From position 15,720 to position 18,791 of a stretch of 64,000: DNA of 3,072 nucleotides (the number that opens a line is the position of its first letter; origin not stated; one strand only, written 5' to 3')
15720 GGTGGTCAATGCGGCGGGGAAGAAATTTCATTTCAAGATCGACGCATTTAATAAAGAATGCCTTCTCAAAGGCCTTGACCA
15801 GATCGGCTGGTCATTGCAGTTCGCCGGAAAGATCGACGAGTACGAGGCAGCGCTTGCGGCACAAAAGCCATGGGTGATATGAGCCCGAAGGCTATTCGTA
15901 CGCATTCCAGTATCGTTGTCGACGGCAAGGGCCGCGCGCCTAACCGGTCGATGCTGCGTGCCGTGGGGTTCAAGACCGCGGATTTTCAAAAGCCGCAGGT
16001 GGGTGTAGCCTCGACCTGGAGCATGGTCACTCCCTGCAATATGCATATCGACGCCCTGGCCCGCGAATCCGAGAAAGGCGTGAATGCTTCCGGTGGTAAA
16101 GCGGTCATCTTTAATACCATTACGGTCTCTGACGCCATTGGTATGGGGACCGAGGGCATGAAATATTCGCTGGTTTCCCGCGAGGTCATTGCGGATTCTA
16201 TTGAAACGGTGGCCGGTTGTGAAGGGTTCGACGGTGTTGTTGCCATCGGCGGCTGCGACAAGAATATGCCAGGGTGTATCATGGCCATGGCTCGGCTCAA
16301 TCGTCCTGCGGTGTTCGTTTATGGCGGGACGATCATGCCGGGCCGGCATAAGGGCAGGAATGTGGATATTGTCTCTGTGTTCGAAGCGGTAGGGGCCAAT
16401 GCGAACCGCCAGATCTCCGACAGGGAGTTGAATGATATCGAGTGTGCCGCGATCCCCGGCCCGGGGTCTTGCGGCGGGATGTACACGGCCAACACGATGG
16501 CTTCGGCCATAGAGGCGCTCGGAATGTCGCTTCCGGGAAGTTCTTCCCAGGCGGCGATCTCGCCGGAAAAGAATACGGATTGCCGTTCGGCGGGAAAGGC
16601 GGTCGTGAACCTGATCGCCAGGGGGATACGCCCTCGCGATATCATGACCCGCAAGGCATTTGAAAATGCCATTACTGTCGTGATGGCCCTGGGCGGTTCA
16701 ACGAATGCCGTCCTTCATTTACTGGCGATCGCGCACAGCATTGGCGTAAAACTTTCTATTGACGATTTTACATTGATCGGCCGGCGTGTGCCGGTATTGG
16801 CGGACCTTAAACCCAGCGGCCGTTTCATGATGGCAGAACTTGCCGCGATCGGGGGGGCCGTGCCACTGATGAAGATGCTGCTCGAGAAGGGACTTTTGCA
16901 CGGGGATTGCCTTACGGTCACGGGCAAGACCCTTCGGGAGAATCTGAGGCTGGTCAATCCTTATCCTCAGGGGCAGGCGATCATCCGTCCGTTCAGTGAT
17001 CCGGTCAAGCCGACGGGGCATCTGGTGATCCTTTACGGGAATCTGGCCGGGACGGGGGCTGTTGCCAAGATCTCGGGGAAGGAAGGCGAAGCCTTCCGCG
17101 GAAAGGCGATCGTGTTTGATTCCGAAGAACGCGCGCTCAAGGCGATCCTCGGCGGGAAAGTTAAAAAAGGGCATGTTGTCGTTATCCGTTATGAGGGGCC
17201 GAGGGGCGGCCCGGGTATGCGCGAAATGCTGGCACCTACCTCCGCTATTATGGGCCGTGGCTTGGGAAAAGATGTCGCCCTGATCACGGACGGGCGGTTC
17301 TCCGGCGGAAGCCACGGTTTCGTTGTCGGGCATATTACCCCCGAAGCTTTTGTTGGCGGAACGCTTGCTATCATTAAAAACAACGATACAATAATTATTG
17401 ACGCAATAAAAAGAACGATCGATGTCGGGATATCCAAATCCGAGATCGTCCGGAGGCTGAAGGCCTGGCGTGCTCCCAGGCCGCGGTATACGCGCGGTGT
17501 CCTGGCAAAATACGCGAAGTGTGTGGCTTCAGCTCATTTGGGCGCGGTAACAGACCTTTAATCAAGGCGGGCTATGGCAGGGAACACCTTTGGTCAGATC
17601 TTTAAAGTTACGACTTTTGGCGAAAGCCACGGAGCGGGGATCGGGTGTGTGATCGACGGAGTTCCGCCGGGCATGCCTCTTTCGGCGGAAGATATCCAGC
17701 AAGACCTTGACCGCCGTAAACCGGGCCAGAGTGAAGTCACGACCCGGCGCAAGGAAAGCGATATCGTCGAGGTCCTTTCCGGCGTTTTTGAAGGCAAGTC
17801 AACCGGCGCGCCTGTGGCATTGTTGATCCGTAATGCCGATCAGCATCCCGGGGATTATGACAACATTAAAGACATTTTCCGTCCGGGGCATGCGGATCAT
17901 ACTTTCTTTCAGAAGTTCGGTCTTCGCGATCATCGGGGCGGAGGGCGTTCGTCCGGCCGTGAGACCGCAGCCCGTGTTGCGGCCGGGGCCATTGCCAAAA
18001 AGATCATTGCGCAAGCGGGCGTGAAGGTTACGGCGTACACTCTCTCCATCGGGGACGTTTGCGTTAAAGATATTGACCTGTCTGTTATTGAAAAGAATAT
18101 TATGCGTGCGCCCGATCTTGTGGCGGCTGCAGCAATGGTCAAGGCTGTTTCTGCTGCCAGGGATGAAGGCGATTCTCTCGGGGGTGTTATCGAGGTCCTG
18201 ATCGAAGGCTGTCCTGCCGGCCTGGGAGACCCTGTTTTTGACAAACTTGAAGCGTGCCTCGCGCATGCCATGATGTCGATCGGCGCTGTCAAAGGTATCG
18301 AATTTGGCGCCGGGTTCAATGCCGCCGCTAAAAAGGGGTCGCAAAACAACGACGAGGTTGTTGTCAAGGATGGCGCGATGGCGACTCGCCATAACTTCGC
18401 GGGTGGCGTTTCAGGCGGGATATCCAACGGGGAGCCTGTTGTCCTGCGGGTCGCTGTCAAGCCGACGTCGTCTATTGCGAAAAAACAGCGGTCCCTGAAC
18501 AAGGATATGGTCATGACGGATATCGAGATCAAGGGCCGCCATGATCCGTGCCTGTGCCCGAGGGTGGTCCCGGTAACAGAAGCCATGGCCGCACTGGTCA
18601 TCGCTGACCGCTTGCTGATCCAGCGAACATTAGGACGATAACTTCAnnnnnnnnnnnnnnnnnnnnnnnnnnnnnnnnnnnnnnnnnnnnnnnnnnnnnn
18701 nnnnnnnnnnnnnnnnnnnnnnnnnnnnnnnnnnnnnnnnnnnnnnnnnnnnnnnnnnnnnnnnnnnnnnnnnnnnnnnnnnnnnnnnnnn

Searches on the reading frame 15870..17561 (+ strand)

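Call 64: search_protein_families(library=pfam, proteins=[window:15870-17561:+], max_evalue=0.00001)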
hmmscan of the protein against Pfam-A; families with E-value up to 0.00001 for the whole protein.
window:15870-17561:+ (563 aa): 2 families
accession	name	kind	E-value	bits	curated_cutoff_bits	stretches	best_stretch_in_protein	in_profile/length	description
PF00920.27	ILVD_EDD_N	-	3.2e-129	431.1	27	1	41-358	1-316/316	Dihydroxy-acid/6-phosphogluconate dehydratase N-terminal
PF24877.1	ILV_EDD_C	-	3.3e-73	245.6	27.7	1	371-559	2-191/191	Dihydroxy-acid/6-phosphogluconate dehydratase C-terminal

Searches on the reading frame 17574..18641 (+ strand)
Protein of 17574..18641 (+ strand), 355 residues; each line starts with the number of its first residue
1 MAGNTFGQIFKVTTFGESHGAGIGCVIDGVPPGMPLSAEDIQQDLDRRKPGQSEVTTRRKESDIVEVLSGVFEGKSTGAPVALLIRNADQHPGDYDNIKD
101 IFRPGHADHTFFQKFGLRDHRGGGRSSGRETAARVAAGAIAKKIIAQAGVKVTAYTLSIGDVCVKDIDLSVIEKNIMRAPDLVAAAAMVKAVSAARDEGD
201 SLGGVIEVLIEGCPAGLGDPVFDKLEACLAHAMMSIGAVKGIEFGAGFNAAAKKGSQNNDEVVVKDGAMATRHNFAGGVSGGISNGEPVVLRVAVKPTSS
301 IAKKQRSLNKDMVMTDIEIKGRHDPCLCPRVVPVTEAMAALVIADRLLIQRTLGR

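Call 64: search_protein_families(library=pfam, proteins=[window:17574-18641:+], max_evalue=0.00001)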
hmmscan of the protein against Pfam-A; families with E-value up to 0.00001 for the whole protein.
window:17574-18641:+ (355 aa): 1 family
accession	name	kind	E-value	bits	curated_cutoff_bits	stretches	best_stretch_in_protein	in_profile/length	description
PF01264.26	Chorismate_synt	-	1.1e-137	458.6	27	1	10-348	1-327/327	Chorismate synthase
